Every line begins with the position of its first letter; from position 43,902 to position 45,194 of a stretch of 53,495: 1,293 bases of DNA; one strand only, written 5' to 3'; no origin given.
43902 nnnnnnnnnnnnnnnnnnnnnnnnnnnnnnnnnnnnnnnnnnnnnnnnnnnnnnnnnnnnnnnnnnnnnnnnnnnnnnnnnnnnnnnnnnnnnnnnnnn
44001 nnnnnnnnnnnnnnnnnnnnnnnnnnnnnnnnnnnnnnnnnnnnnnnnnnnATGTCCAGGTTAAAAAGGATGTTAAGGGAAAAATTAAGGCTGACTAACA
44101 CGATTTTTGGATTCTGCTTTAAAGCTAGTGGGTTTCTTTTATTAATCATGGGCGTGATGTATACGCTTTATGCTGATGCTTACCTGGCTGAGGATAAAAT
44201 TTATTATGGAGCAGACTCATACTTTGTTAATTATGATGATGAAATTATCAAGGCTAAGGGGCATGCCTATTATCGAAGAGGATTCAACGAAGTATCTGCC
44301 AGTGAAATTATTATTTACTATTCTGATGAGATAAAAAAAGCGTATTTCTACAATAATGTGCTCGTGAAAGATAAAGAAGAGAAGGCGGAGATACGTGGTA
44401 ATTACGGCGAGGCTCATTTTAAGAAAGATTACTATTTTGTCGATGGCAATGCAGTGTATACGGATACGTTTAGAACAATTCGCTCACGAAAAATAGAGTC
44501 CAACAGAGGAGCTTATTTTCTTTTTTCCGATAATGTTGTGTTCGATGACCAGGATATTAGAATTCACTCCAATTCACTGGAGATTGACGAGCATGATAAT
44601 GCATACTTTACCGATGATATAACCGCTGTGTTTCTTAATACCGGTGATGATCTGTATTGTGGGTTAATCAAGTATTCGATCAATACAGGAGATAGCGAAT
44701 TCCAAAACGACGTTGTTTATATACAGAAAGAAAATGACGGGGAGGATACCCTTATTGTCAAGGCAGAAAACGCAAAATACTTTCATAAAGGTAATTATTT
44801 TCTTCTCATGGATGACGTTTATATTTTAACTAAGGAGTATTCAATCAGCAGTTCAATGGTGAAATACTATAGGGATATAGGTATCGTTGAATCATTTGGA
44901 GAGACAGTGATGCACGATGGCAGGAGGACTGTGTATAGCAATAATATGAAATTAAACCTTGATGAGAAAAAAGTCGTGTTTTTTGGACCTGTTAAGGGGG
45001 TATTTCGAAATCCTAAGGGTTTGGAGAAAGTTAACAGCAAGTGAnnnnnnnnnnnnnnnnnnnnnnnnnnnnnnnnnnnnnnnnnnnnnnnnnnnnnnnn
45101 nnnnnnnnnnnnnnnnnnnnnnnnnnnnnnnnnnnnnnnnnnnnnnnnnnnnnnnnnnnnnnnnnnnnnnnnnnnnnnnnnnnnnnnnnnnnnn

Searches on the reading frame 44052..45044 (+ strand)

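Call 11: search_protein_families(library=pfam, proteins=[window:44052-45044:+])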
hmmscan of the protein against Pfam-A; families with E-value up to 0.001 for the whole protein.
window:44052-45044:+ (330 aa): 2 families
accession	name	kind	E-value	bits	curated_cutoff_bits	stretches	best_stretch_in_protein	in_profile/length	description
PF03968.19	LptD_N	-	2.2e-09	38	20.4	0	157-275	17-110/113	LptA/(LptD N-terminal domain) LPS transport protein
PF06835.18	LptC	-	2.1e-08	34.4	21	1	205-317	58-173/175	Lipopolysaccharide-assembly, LptC-related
